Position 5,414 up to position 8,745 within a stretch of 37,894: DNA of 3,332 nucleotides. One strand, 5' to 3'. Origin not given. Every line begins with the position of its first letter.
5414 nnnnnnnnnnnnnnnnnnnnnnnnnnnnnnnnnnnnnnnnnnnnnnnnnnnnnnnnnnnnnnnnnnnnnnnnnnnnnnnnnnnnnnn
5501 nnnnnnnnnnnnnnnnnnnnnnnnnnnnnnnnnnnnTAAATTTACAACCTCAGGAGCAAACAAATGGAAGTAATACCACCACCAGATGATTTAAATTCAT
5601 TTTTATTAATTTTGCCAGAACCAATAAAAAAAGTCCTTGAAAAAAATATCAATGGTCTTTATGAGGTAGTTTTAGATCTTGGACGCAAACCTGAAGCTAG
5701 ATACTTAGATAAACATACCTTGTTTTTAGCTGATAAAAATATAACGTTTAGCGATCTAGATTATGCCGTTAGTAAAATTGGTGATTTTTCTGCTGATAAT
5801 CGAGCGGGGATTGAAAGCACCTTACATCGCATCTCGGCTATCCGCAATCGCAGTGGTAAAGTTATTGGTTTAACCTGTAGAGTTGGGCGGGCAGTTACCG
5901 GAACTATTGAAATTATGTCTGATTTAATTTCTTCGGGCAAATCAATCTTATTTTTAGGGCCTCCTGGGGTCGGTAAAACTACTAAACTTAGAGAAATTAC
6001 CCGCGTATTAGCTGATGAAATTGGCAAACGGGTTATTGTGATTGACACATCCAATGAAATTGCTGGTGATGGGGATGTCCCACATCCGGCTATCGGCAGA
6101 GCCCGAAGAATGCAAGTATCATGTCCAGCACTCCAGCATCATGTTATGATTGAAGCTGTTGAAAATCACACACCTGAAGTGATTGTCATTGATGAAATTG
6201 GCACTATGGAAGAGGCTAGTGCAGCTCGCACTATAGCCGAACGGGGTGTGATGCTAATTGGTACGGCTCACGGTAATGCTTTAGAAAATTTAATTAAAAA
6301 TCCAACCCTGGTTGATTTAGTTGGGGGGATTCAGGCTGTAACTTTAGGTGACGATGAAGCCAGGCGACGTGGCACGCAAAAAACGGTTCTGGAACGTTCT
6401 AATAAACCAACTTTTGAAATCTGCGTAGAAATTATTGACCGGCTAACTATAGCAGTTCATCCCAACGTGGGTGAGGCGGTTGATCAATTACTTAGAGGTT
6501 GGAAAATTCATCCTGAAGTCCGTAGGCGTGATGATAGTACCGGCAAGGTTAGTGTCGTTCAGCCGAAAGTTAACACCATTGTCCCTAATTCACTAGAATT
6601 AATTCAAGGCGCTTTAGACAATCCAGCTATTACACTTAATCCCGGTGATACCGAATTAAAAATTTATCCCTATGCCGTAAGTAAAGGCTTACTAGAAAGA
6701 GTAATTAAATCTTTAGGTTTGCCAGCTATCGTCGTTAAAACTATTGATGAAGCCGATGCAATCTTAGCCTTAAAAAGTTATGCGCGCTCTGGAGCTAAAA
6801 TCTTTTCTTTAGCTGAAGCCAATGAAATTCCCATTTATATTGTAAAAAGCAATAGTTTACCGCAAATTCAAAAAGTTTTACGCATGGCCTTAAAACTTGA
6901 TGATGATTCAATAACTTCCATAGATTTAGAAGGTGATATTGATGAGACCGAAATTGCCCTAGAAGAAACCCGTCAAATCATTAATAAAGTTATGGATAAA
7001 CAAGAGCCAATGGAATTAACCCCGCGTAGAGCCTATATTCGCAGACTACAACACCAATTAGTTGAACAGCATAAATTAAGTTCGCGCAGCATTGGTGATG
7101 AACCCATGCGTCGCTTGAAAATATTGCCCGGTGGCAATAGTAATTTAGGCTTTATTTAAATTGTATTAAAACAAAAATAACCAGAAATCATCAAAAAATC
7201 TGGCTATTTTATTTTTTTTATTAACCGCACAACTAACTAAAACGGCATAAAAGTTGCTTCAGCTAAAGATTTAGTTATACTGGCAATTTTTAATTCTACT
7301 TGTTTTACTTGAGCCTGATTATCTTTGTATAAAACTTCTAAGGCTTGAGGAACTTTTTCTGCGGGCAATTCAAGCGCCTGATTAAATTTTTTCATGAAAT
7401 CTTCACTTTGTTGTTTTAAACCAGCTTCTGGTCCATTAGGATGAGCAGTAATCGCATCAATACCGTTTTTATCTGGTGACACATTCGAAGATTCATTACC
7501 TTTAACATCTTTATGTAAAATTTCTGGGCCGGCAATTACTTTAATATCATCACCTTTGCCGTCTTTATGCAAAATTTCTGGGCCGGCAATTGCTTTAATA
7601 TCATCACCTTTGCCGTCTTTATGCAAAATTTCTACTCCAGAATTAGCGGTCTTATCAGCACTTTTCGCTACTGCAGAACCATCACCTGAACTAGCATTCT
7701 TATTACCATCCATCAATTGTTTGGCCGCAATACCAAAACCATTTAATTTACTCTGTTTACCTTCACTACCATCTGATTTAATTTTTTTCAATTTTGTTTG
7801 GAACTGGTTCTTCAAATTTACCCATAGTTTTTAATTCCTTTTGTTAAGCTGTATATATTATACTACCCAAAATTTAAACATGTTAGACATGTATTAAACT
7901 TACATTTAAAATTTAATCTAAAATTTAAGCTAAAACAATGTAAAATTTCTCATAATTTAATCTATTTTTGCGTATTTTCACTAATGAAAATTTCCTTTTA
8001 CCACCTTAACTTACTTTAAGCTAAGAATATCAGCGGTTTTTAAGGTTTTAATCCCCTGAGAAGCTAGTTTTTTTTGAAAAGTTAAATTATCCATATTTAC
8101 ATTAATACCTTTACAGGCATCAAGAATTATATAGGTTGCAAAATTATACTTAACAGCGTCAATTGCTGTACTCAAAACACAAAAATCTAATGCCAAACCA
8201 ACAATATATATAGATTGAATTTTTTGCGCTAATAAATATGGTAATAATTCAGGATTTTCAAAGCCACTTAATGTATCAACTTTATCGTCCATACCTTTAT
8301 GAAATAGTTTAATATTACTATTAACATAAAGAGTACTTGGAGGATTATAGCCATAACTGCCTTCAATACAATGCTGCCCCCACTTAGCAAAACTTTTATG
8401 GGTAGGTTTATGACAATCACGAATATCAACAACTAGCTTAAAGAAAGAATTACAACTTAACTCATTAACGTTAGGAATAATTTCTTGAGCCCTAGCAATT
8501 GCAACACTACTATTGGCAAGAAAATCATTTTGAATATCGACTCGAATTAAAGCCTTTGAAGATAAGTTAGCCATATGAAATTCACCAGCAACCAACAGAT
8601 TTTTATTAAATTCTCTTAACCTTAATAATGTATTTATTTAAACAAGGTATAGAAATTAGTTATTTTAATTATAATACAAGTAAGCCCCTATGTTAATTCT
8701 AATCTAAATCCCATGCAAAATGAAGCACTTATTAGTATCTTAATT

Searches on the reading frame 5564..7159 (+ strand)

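Call 47: search_protein_families(library=pfam, proteins=[window:5564-7159:+], max_evalue=0.001)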
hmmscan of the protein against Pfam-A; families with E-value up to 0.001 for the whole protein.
window:5564-7159:+ (531 aa): 8 families
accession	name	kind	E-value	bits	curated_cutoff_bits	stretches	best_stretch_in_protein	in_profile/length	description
PF25516.1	PTPase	-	8.3e-29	99.7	27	1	365-442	1-78/79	Phosphotyrosine protein phosphatase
PF19568.5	Spore_III_AA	-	4.9e-14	52.6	27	1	106-253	122-275/306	Sporulation stage III, protein AA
PF01424.28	R3H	-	1.2e-11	44.9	26.8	1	470-520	8-58/60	R3H domain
PF00004.35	AAA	-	7.5e-07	30.1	21.2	1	128-219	1-73/131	ATPase family associated with various cellular activities (AAA)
PF03266.21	NTPase_1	-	1.9e-06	28.2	23.9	1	183-233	74-130/168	NTPase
PF13604.12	AAA_30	-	2.5e-06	27.8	27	1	117-224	9-109/191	AAA domain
PF13479.12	AAA_24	-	1.7e-05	25.2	27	1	125-224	2-85/195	AAA domain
PF13401.12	AAA_22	-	3.9e-05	24.4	27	0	125-216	5-97/130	AAA domain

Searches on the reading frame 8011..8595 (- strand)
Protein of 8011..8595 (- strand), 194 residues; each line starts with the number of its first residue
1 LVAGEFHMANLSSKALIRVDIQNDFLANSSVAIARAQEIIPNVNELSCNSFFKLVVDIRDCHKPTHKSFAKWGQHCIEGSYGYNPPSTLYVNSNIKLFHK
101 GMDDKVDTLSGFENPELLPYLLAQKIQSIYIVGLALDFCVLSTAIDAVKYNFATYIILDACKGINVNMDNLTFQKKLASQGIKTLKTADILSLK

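Call 47: search_protein_families(library=pfam, proteins=[window:8011-8595:-], max_evalue=0.001)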
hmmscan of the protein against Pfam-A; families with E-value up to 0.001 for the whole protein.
window:8011-8595:- (194 aa): 1 family
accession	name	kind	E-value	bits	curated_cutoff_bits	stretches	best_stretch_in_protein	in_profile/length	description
PF00857.26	Isochorismatase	-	4e-20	73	27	1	15-182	2-168/175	Isochorismatase domain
